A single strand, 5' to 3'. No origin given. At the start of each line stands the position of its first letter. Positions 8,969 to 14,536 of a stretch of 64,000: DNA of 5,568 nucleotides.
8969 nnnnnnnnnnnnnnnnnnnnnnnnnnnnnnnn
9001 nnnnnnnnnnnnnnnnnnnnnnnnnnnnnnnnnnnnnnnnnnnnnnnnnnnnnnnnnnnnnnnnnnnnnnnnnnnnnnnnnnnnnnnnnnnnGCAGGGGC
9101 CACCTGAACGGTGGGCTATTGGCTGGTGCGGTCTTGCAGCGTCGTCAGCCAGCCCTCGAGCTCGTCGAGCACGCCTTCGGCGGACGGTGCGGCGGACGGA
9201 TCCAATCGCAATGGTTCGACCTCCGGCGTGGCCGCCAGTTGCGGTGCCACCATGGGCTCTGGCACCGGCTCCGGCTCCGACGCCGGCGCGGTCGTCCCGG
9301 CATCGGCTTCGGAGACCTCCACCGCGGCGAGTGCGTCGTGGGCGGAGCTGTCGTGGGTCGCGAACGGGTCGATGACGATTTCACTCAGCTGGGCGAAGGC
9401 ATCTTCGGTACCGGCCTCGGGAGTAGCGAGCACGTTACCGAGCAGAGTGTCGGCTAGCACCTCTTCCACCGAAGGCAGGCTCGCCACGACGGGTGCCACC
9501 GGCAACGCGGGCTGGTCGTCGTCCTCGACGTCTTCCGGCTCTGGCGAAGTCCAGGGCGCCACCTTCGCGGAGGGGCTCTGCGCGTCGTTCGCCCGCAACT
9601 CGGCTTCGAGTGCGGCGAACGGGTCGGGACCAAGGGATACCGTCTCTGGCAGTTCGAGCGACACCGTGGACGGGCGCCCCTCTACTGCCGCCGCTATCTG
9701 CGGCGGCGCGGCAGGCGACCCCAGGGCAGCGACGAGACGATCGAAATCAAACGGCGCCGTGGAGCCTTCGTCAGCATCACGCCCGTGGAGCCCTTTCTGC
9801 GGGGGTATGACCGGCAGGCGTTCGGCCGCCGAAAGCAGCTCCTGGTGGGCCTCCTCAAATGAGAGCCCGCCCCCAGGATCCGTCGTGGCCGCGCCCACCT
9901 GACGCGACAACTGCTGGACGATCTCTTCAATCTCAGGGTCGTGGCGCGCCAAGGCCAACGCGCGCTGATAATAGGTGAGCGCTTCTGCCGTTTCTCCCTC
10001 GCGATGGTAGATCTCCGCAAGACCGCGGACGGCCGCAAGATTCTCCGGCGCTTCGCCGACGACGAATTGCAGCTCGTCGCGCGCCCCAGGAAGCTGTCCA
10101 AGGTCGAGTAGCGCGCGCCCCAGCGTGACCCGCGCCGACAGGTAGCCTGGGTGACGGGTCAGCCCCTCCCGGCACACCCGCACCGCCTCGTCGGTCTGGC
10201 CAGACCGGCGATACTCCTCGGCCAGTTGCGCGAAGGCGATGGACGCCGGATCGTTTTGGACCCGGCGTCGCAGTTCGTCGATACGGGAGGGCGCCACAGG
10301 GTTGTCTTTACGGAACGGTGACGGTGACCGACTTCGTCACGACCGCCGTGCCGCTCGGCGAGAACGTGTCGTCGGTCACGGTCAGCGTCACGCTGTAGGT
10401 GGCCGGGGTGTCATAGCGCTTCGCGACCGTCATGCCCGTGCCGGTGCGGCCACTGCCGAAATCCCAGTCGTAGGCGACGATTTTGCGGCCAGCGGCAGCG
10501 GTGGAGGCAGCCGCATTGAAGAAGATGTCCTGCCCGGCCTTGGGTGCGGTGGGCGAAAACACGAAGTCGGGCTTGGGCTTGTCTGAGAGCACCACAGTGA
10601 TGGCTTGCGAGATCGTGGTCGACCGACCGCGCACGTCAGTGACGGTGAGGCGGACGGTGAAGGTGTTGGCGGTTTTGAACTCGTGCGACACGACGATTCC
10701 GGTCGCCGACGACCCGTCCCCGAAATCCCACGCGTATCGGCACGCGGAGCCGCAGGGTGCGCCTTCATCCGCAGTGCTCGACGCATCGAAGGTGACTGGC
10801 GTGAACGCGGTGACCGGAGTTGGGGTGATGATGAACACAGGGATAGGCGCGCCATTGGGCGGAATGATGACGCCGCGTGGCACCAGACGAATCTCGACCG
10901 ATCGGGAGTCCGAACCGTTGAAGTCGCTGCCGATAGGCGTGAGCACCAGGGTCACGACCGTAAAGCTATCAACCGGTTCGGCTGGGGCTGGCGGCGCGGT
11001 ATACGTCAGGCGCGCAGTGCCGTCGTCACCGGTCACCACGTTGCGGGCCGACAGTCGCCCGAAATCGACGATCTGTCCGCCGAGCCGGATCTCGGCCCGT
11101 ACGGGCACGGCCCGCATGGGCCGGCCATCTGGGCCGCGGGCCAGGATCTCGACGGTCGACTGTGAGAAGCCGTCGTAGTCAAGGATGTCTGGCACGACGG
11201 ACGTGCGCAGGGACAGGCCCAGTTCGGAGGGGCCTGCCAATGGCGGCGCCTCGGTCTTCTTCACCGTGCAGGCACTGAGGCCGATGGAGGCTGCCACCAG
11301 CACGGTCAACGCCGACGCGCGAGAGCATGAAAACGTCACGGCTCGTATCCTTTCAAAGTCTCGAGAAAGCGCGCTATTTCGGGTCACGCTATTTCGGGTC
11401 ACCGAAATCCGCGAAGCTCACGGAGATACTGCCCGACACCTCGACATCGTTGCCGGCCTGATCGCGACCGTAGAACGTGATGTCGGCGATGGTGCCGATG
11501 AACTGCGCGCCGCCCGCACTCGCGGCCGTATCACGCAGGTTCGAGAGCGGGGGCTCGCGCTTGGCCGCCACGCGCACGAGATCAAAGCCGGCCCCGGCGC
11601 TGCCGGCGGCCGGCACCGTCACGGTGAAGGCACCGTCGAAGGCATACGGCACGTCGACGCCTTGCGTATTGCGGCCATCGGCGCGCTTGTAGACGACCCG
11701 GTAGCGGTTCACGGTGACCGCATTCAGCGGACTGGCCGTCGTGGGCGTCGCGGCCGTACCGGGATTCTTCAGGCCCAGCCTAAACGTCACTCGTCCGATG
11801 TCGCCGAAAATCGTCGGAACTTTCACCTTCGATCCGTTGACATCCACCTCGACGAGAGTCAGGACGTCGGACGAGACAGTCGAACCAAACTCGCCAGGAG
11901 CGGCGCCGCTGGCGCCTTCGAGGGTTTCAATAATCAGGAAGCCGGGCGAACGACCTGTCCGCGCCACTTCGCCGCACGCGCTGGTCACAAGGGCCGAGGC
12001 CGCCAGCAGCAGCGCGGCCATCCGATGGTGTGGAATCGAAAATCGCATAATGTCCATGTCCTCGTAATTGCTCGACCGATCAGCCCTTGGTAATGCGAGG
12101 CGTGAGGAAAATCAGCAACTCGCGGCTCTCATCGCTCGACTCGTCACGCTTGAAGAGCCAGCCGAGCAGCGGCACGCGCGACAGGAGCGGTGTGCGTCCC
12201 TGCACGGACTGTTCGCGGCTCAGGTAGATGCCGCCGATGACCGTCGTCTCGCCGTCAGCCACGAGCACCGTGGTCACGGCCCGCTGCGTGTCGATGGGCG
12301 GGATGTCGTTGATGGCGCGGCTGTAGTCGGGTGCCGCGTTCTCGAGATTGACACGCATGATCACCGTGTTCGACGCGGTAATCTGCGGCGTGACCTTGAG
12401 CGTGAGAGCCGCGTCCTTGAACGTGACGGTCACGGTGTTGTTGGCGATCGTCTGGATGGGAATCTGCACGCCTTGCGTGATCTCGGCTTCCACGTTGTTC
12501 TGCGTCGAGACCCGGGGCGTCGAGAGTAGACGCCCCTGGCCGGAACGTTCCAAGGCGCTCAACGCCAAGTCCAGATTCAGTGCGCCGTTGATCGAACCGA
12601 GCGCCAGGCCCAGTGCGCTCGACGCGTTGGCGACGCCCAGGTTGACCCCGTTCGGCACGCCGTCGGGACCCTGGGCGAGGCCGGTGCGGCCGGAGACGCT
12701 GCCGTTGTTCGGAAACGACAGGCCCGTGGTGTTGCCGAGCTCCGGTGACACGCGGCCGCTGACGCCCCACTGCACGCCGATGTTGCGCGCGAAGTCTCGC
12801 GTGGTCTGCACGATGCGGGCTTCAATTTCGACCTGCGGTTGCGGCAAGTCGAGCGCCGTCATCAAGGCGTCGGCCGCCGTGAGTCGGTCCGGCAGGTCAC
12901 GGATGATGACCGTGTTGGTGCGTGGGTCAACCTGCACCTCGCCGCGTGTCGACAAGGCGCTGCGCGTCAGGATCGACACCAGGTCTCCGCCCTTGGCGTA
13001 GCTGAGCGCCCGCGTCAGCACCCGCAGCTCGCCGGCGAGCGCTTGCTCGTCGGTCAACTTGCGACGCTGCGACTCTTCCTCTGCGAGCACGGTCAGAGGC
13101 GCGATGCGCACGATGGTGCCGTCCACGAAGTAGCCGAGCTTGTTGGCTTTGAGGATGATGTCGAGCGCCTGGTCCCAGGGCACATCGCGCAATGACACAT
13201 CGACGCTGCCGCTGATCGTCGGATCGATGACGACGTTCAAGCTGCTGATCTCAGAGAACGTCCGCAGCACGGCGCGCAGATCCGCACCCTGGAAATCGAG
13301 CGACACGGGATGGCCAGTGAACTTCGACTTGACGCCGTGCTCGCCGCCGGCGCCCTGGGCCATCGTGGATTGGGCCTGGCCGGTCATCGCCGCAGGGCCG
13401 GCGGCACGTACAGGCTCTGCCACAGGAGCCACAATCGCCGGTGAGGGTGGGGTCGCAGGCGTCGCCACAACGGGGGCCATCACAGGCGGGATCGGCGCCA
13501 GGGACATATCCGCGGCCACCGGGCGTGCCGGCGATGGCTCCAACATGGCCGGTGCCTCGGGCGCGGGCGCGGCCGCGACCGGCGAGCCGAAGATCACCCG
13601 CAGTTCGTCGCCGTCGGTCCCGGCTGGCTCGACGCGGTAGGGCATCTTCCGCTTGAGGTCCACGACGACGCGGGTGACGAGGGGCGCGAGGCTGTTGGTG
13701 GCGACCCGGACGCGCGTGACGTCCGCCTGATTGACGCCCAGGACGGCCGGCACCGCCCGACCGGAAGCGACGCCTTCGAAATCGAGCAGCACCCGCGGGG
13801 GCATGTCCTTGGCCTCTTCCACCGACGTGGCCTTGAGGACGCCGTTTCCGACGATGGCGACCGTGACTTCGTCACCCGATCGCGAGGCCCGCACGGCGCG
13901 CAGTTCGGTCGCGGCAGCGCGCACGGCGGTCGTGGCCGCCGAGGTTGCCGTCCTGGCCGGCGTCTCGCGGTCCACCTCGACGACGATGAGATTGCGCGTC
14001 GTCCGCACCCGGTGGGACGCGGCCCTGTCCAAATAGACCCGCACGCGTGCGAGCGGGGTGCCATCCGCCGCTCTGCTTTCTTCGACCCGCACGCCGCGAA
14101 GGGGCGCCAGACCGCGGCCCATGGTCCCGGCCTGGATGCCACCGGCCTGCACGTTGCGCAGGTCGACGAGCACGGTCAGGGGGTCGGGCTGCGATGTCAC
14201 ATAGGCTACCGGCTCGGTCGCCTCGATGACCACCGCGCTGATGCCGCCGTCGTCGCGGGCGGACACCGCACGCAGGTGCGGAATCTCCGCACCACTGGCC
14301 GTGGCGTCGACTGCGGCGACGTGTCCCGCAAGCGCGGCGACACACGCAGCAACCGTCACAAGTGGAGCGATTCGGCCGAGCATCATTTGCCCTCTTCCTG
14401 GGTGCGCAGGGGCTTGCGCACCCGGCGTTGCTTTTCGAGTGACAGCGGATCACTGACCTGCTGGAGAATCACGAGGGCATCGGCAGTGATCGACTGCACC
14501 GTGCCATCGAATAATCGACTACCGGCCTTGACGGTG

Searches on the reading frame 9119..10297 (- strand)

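Call 91: search_protein_families(library=pfam, proteins=[window:9119-10297:-], max_evalue=0.00001)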
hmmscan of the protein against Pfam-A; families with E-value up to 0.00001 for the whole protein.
window:9119-10297:- (393 aa): 12 families
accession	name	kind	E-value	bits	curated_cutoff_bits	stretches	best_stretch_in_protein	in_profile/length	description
PF14559.12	TPR_19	-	3e-15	56.7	25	2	31-77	3-49/68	Tetratricopeptide repeat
PF13432.12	TPR_16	-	1.1e-12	48.6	32.7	1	58-121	2-65/65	Tetratricopeptide repeat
PF13428.12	TPR_14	-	7.1e-12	45.2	23.5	0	22-61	4-43/44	Tetratricopeptide repeat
PF13176.12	TPR_7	-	1.4e-11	44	27.9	1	92-122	4-34/36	Tetratricopeptide repeat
PF07719.23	TPR_2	-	3.8e-11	42.6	27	0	92-119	6-33/34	Tetratricopeptide repeat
PF13424.12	TPR_12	-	2.3e-09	37.7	30.1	0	91-118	6-34/77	Tetratricopeptide repeat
PF00515.34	TPR_1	-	4.7e-09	36.1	27.8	0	92-119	6-33/34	Tetratricopeptide repeat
PF13429.12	TPR_15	-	6.1e-07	29.6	26.2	1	21-123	148-250/280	Tetratricopeptide repeat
PF13181.12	TPR_8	-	9.6e-07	28.9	25.7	0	93-118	7-32/34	Tetratricopeptide repeat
PF13371.12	TPR_9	-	4.1e-06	27.2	35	0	83-130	25-72/73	Tetratricopeptide repeat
PF13374.12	TPR_10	-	5.1e-06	26.8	27.5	0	93-118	8-33/42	Tetratricopeptide repeat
PF07721.20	TPR_4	-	5.5e-06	26.9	27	0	54-76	2-24/26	Tetratricopeptide repeat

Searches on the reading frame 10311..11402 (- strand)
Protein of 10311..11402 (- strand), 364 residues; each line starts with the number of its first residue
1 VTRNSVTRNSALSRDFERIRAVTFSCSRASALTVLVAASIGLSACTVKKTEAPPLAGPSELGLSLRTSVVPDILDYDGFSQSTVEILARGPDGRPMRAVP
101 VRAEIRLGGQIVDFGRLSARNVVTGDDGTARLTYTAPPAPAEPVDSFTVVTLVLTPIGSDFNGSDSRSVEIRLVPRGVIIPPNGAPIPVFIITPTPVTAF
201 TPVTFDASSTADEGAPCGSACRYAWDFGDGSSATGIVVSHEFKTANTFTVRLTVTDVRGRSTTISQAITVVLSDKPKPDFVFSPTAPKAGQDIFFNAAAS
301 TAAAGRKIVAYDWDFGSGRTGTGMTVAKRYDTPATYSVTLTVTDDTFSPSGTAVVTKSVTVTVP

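Call 91: search_protein_families(library=pfam, proteins=[window:10311-11402:-], max_evalue=0.00001)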
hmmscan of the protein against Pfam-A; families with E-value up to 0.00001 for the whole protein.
window:10311-11402:- (364 aa): 2 families
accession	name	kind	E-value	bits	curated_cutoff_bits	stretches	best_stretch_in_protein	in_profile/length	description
PF18911.6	PKD_4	-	5.2e-33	113.4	27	2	183-270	1-85/85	PKD domain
PF00801.26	PKD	-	9.2e-23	80.5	23.5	2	194-264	8-75/80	PKD domain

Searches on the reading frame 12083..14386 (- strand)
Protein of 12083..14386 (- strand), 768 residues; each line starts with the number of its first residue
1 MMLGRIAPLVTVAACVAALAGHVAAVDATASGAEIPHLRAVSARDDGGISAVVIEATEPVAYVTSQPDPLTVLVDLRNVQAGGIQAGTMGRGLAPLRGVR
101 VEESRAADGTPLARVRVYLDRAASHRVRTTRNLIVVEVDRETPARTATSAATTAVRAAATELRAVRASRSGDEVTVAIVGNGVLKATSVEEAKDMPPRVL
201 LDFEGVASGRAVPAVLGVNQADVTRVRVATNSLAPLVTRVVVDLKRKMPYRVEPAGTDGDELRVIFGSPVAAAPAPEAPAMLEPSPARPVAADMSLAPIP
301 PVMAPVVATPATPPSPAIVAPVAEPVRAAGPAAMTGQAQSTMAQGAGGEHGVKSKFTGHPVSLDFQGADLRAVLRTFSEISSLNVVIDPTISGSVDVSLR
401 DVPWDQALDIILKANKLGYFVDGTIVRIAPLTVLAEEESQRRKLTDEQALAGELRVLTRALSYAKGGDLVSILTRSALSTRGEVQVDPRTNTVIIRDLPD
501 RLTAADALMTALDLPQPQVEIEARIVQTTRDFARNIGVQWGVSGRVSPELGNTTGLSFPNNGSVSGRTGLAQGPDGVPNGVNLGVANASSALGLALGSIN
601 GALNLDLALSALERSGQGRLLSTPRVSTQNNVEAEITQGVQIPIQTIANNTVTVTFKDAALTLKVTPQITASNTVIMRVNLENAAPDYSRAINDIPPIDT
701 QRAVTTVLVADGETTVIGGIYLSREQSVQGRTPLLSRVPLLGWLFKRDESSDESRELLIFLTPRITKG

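Call 91: search_protein_families(library=pfam, proteins=[window:12083-14386:-], max_evalue=0.00001)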
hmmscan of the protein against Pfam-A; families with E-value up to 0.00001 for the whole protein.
window:12083-14386:- (768 aa): 5 families
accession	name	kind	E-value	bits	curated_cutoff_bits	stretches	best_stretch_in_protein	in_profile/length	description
PF00263.26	Secretin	-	2.2e-45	154.7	27.5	1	611-766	1-168/169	Bacterial type II and III secretion system protein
PF07660.19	STN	-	1.7e-09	37.8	28.4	1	383-430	1-51/52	Secretin and TonB N terminus short domain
PF03958.22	Secretin_N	-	3.1e-09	37.4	28.2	1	461-518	6-69/69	Bacterial type II/III secretion system short domain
PF21305.2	type_II_gspD_N0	-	6.2e-07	29.6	27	1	363-413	1-52/71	GspD-like, N0 domain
PF11741.13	AMIN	-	1.5e-06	28.7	20.5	0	165-260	2-95/101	AMIN domain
